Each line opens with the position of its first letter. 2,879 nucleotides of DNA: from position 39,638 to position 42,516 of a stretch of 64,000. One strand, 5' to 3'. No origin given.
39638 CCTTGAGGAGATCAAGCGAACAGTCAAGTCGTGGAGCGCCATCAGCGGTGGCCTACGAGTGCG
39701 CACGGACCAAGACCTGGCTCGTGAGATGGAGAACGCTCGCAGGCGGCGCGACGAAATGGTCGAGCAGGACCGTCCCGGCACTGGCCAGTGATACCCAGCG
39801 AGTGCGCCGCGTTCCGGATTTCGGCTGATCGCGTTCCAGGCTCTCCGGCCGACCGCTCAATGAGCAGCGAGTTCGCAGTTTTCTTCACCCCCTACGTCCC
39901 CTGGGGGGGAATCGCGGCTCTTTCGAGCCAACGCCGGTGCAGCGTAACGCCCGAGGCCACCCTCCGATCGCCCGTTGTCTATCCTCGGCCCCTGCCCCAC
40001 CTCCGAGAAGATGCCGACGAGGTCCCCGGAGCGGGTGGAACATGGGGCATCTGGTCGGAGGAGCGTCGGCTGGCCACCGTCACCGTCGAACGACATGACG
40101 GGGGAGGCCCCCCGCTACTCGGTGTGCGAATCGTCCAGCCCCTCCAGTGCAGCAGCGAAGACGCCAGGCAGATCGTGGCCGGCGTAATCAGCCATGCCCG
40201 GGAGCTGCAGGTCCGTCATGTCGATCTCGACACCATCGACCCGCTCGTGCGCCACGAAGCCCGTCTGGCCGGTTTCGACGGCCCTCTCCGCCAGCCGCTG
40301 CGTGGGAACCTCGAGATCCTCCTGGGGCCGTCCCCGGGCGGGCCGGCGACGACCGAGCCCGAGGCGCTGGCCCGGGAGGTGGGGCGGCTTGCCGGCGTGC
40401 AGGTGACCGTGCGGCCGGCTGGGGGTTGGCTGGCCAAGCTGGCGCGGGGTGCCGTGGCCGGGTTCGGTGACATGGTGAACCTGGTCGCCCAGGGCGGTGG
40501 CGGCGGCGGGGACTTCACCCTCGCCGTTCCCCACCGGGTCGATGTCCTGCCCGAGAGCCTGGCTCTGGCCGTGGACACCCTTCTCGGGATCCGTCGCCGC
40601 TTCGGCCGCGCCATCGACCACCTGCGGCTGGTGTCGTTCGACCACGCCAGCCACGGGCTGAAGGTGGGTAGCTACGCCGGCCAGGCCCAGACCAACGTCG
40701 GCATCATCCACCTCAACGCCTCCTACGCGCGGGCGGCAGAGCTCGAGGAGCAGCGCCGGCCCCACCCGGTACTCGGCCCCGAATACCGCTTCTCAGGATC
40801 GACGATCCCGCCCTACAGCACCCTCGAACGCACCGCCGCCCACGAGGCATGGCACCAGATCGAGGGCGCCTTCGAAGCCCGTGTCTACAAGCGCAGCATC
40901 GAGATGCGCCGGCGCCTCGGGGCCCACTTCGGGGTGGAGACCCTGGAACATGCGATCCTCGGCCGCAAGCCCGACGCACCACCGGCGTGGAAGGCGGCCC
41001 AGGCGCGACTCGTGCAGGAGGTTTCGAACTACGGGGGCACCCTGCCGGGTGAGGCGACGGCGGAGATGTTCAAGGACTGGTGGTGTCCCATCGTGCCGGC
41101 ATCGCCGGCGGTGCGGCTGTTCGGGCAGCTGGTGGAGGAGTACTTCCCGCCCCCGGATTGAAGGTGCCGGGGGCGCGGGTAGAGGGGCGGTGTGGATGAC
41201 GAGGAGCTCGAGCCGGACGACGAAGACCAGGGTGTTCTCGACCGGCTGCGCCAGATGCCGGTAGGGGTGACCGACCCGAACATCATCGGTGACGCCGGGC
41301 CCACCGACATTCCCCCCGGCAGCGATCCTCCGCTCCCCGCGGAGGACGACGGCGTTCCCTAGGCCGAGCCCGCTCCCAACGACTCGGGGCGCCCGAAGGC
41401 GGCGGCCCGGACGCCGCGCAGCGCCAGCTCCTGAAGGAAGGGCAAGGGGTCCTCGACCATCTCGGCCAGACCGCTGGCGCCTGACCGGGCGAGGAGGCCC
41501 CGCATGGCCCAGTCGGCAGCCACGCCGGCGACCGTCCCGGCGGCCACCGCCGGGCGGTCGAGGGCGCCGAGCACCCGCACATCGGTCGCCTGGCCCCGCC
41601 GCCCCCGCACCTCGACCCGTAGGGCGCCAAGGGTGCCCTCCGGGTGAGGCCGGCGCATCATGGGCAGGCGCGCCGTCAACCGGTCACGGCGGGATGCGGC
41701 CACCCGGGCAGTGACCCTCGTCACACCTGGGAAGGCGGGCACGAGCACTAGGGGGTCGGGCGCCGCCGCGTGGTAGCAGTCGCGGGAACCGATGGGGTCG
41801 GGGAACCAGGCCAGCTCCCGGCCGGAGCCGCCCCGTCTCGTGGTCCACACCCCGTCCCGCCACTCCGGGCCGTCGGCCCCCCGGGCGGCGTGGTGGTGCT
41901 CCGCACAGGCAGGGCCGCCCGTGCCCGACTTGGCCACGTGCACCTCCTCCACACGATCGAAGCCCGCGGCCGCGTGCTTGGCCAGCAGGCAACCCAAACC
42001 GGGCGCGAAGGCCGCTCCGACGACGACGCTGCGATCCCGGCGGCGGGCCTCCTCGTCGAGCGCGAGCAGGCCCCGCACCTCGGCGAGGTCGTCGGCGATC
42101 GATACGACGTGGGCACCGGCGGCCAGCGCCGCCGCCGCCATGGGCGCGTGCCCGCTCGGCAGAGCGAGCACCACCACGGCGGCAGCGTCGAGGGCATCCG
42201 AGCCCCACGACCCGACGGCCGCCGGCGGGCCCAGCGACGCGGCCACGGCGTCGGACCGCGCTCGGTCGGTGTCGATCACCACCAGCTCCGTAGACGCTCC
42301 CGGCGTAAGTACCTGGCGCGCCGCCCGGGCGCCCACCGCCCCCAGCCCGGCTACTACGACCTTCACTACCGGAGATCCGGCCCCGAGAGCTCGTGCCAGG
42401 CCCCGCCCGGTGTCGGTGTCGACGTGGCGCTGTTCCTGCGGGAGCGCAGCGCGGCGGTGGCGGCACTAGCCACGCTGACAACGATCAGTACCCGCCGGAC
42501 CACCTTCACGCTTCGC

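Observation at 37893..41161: Operon with a stand-alone FtsH-like peptidase domain, a 2-TM protein and a second HEXXH protein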

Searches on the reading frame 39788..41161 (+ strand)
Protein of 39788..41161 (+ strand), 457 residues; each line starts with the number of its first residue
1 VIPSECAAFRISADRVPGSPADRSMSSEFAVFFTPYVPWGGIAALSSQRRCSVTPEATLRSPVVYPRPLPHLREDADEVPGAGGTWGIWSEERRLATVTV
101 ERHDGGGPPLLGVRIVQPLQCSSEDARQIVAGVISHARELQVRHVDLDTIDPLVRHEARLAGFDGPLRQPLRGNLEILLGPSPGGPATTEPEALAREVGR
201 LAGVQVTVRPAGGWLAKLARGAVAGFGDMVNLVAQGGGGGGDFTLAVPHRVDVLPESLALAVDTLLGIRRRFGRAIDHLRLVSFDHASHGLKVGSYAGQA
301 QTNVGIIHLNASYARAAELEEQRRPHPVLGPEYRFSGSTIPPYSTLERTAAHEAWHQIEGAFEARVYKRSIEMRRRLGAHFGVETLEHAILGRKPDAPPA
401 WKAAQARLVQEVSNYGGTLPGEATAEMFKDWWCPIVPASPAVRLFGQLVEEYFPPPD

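Call 3: search_protein_families(library=pfam, proteins=[window:39788-41161:+], max_evalue=1)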
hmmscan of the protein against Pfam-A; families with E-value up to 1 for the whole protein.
window:39788-41161:+ (457 aa): 0 families

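Call 5: search_protein_families(library=padloc, proteins=[window:39788-41161:+], max_evalue=1)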
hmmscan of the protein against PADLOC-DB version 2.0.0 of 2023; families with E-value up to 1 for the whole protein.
window:39788-41161:+ (457 aa): 0 families

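Call 6: search_protein_families(library=ncbifam, proteins=[window:39788-41161:+], max_evalue=1)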
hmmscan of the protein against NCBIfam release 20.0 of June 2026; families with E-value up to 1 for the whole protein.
window:39788-41161:+ (457 aa): 0 families

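Call 7: search_protein_families(library=phrogs, proteins=[window:39788-41161:+], max_evalue=1)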
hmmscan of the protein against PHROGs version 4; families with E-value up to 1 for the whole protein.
window:39788-41161:+ (457 aa): 0 families

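Call 9: search_solved_structures(query=window:39788-41161:+, max_evalue=10, show_alignments=2)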
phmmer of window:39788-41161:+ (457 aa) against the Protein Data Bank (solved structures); distinct sequences matched with E-value up to 10: 1.
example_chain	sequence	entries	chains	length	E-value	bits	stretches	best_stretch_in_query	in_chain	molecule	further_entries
5jp2_A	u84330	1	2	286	0.058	15.4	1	386-449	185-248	F-BAR domain only protein 1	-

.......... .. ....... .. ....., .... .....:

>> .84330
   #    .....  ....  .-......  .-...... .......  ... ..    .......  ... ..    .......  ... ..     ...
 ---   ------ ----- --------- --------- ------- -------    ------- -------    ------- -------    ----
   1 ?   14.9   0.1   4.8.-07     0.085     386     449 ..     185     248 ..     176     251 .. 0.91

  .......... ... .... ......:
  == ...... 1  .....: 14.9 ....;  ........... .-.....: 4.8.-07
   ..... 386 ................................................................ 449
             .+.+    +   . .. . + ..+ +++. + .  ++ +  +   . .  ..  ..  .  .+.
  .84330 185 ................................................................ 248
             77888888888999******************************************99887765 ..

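Call 12: find_homologous_proteins(query=window:39788-41161:+, max_evalue=0.001)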
Query window:39788-41161:+ (457 aa): 16 proteins with E <= 0.001 among 8000 candidates.
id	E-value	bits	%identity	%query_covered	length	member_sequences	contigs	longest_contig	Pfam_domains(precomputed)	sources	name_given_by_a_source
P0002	8.8e-232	788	90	85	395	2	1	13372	-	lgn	-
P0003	2.9e-176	605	76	76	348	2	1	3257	-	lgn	-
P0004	6.3e-173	594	75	76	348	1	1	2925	-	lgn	-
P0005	1.3e-160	553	79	68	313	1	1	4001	-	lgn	-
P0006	3.2e-158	546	66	85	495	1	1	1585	-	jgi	-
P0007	6.4e-157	541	71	76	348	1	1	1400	-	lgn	-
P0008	8.1e-155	534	70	75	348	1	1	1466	-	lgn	-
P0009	3.3e-143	496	66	76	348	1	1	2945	-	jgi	-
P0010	2.1e-118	414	74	56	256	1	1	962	-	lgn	-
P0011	5.2e-115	403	51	84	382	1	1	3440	-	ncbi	ncbi:MAG: hypothetical protein ABIS21_03765 [Acidimicrobiales bacterium]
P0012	3.0e-113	397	51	84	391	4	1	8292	-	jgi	jgi:hypothetical protein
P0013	1.6e-103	365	49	84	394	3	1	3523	-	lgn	-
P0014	2.2e-57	213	40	84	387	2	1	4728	-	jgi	jgi:hypothetical protein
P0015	1.3e-52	197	42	69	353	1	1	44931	-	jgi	jgi:hypothetical protein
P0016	3.5e-46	176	38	74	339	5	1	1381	-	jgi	jgi:hypothetical protein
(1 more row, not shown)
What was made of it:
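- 39860..41161 (+): Gene 4: resident gene of an uncharacterised family restricted to Acidimicrobiales-type metagenome contigs. Invariant AHExWH and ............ motifs. The start is unresolved: ATG 39860 or GTG 40124, probably not GTG 39788. 16 homologues of 256-495 aa (call 12).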

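Call 13: find_encoding_contigs(protein=P0002, flank=8000, max_places=3)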
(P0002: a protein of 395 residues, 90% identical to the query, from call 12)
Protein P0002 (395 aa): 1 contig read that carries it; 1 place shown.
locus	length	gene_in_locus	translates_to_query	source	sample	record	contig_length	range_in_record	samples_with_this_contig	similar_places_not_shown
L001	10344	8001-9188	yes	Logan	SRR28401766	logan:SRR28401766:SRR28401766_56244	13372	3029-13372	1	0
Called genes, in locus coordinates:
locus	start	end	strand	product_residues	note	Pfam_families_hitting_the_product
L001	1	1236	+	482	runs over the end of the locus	-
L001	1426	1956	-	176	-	-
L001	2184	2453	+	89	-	-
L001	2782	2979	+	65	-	-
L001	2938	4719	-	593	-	-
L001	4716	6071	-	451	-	-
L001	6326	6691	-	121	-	-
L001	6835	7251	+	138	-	-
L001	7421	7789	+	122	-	-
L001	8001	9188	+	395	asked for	-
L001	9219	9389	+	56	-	-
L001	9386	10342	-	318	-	?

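Call 14: find_encoding_contigs(protein=P0015, flank=8000, max_places=3)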
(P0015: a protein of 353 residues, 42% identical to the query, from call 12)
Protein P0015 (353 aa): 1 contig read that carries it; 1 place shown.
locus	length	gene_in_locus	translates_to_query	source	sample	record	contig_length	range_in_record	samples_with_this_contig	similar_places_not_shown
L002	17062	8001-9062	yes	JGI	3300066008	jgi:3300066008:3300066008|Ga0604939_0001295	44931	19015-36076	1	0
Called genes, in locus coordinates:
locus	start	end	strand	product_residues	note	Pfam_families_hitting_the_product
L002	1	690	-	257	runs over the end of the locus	PF01061:ABC2_membrane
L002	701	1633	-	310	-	PF00005:ABC_tran, PF13304:AAA_21, PF27102:NodI_C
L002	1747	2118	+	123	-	PF00903:Glyoxalase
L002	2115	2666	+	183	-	PF11716:MDMPI_N (faint)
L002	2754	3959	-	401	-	PF04542:Sigma70_r2, PF08281:Sigma70_r4_2, PF20239:DUF6596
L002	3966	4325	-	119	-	PF03795:YCII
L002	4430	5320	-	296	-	PF00535:Glycos_transf_2, PF10111:Glyco_tranf_2_2, PF13641:Glyco_tranf_2_3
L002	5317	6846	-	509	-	PF01663:Phosphodiest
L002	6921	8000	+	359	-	PF02771:Acyl-CoA_dh_N, PF00441:Acyl-CoA_dh_1, PF08028:Acyl-CoA_dh_2 (weak)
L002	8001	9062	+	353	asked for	-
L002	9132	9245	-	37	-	-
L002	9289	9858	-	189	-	PF17248:DUF5317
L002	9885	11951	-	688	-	PF00990:GGDEF, PF00563:EAL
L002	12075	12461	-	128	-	PF00190:Cupin_1 (weak), PF07883:Cupin_2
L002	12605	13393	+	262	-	PF02405:MlaE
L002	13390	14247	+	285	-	PF02405:MlaE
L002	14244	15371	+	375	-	PF02470:MlaD, PF11887:Mce4_CUP1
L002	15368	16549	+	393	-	PF02470:MlaD, PF11887:Mce4_CUP1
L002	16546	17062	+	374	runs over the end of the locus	PF02470:MlaD, PF11887:Mce4_CUP1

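Call 15: find_encoding_contigs(protein=P0012, flank=8000, max_places=3)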
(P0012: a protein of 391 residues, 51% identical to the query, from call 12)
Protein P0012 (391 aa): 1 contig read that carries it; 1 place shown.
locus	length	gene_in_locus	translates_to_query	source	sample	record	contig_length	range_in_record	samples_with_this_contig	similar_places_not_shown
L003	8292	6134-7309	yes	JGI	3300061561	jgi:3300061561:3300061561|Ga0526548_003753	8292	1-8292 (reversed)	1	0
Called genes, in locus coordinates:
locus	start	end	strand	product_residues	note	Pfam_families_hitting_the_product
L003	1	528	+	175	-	?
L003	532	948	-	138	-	PF00210:Ferritin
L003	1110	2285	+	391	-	PF08240:ADH_N, PF00107:ADH_zinc_N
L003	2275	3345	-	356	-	PF01594:AI-2E_transport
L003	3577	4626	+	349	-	PF21088:MS_channel_1st, PF00924:MS_channel_2nd, PF21082:MS_channel_3rd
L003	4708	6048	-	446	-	PF02557:VanY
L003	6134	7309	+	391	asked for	-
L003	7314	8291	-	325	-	?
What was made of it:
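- Gene 4 homologues sit in unrelated contexts in L002 and L003 (calls 14, 15).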

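Call 53: search_solved_structures(query=A1, max_evalue=10, show_alignments=3)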
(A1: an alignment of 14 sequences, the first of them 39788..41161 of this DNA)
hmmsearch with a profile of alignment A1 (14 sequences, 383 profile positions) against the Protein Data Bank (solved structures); distinct sequences matched with E-value up to 10: 0.

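Call 54: search_protein_families(library=pfam, alignment_id=A1, max_evalue=1)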
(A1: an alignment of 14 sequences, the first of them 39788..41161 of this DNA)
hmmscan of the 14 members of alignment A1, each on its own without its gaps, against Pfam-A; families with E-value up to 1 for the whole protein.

A. member 1, window:39788-41161:+ (457 aa): 0 families

B. families by the number of members that match (of 14 scanned): 5 families
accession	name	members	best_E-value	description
PF07224.18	Chlorophyllase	1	0.03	Chlorophyllase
PF19102.7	DUF5789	1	0.045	Family of unknown function (DUF5789)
PF24296.1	SrfA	1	0.083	SrfA protein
PF15887.11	Peptidase_Mx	1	0.16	Putative zinc-binding metallo-peptidase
PF19384.4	DUF5959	1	0.18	Family of unknown function (DUF5959)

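Call 69: search_protein_families(library=pfam, proteins=[L001:22-1236:+, L001:1426-1956:-, L001:2938-4719:-, L001:4716-6071:-, L001:6326-6691:-, L001:6835-7251:+, L001:7421-7789:+], max_evalue=0.1)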
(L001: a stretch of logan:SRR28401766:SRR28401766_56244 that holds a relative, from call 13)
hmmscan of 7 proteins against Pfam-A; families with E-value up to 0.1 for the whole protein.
L001:22-1236:+ (404 aa): 0 families

L001:1426-1956:- (176 aa): 0 families

L001:2938-4719:- (593 aa): 0 families

L001:4716-6071:- (451 aa): 0 families

L001:6326-6691:- (121 aa): 0 families

L001:6835-7251:+ (138 aa): 3 families
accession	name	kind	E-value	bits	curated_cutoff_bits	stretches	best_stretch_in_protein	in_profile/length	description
PF24033.1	DUF7342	-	0.0093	16.4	31.6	1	61-98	22-59/150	Family of unknown function (DUF7342)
PF01978.25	TrmB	-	0.011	16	25.6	1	57-96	23-62/68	Sugar-specific transcriptional regulator TrmB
PF22168.2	DIP2311-like_C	-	0.07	13.9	27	0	64-99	27-62/63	Transcriptional regulator DIP2311-like, C-terminal domain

L001:7421-7789:+ (122 aa): 0 families

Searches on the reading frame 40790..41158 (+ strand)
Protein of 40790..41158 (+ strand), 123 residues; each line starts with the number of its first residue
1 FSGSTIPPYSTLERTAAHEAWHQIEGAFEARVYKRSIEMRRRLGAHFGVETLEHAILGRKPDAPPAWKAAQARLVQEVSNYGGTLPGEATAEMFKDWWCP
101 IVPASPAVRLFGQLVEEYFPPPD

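Call 96: search_solved_structures(query=A8, max_evalue=10, show_alignments=3)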
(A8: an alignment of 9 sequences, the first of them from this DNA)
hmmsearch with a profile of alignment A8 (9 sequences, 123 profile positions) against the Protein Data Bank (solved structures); distinct sequences matched with E-value up to 10: 15.
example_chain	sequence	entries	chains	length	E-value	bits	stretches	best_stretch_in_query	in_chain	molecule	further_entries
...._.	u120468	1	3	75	0.14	15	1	29-78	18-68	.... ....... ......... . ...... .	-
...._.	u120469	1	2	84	0.16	14.8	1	29-77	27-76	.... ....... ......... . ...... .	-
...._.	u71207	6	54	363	0.49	13.2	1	35-85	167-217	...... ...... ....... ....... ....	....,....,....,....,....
6gxp_k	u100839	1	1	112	0.77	12.6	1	28-82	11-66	30S ribosomal protein S11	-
5jp2_A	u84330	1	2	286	0.78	12.6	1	52-109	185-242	F-BAR domain only protein 1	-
23wi_k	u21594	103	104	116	0.85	12.4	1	28-82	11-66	Small ribosomal subunit protein uS11 | 30S ribosomal subunit protein S11 | 30S ribosomal protein S11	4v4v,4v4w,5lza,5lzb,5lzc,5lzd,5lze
2ykr_K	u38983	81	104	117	0.86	12.4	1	28-82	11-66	30S RIBOSOMAL PROTEIN S11 | Small ribosomal subunit protein uS11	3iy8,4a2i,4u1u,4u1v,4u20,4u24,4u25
7nbu_K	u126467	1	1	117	0.87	12.4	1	28-82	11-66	30S ribosomal protein S11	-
4v6y_AK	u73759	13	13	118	0.88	12.4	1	28-82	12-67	30S ribosomal protein S11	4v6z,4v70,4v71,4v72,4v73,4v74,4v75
7qg8_D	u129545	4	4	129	0.93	12.3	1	27-82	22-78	30S ribosomal protein S11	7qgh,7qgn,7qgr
10fz_K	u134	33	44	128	0.95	12.3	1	27-82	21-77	Small ribosomal subunit protein uS11 | 30S ribosomal protein S11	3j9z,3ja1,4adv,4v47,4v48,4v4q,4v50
11el_K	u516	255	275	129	0.96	12.3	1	27-82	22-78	30S ribosomal protein S11 | Small ribosomal subunit protein uS11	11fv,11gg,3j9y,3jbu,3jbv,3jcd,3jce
11bq_K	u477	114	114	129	0.96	12.3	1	27-82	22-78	Small ribosomal subunit protein uS11 | 30S ribosomal protein S11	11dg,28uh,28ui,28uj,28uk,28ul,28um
9fco_K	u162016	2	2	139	1.2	12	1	27-82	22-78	Small ribosomal subunit protein uS11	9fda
9g06_K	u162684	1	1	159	1.6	11.6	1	27-82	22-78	Small ribosomal subunit protein uS11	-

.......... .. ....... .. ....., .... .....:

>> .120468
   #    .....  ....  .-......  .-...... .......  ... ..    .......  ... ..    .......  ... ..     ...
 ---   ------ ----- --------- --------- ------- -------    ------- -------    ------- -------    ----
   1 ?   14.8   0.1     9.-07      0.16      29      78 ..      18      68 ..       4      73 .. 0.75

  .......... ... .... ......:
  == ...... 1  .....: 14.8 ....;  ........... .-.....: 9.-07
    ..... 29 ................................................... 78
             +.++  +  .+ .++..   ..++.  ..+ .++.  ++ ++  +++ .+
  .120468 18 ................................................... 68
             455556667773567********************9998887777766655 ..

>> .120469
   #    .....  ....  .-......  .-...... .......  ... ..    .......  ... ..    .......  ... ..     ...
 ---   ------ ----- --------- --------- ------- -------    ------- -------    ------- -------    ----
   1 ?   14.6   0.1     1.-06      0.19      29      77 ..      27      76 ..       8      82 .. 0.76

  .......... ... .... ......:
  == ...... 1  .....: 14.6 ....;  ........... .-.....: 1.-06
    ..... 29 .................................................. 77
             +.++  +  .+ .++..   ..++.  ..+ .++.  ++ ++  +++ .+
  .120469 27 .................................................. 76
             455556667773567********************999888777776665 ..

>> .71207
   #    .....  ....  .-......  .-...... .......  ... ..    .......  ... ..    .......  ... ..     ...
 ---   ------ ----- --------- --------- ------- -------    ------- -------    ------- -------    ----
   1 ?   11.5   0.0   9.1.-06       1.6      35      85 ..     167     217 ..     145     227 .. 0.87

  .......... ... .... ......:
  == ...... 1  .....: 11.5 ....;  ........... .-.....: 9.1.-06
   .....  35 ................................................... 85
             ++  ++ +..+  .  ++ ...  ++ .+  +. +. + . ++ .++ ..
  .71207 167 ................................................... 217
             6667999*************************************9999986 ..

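Call 97: search_protein_families(library=pfam, alignment_id=A8, max_evalue=10)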
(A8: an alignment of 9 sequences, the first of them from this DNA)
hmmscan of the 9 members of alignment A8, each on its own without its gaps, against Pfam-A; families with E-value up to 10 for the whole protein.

A. member 1, seq(123 aa): 0 families

B. families by the number of members that match (of 9 scanned): 2 families
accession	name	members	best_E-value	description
PF15887.11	Peptidase_Mx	2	0.019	Putative zinc-binding metallo-peptidase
PF24296.1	SrfA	1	0.015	SrfA protein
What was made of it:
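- On Gluzincin-type metallopeptidase (gene 4): There is no Pfam or PDB profile match, even for the C-terminal domain alone (calls 53, 54, 96, 97).
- Tried and rejected: I recalled this from the EATAEMF motif, but profile searches of the C-terminal domain found nothing (calls 96, 97).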

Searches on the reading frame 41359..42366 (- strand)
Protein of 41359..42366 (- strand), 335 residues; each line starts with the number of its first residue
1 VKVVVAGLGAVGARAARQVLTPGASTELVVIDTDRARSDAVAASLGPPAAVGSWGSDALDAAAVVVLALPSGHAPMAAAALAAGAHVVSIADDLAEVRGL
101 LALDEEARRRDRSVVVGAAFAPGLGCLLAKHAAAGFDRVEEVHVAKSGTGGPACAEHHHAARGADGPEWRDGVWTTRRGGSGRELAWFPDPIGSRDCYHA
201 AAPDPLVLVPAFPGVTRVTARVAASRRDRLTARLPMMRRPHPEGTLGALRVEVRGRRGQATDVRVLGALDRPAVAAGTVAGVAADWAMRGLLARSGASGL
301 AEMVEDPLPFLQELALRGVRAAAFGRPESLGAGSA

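Call 56: search_protein_families(library=pfam, proteins=[window:41359-42366:-], max_evalue=0.1)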
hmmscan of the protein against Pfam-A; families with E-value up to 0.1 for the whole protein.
window:41359-42366:- (335 aa): 9 families
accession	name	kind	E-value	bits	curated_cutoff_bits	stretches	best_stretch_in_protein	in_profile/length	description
PF01408.29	GFO_IDH_MocA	-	4.2e-06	27.9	24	1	1-89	1-91/120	Oxidoreductase family, NAD-binding Rossmann fold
PF03807.23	F420_oxidored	-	4.5e-05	24.4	21.6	1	3-91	2-92/94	NADP oxidoreductase coenzyme F420-dependent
PF02254.24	TrkA_N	-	0.00047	20.9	23.8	1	3-91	1-96/116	TrkA-N domain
PF03435.24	Sacchrp_dh_NADP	-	0.00052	20.8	25.1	1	3-92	1-100/129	Saccharopine dehydrogenase NADP binding domain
PF13241.12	NAD_binding_7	-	0.009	17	22.1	1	2-93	9-94/104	Putative NAD(P)-binding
PF21799.2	MurD-like_N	-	0.04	14.6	27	1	2-88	2-87/88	Mur ligase MurD-like, N-terminal domain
PF03447.22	NAD_binding_3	-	0.058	14.5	24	1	7-92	1-90/116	Homoserine dehydrogenase, NAD binding domain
PF00056.29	Ldh_1_N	-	0.071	13.6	27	0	1-45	1-46/141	lactate/malate dehydrogenase, NAD binding domain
PF00899.27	ThiF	-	0.083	12.5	28.1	0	2-35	22-54/238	ThiF family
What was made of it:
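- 41359..42366 (-): Resident NAD(P)-binding oxidoreductase-like gene, syntenic with gene 4 in L001. Rossmann-type Pfam hits (call 56).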
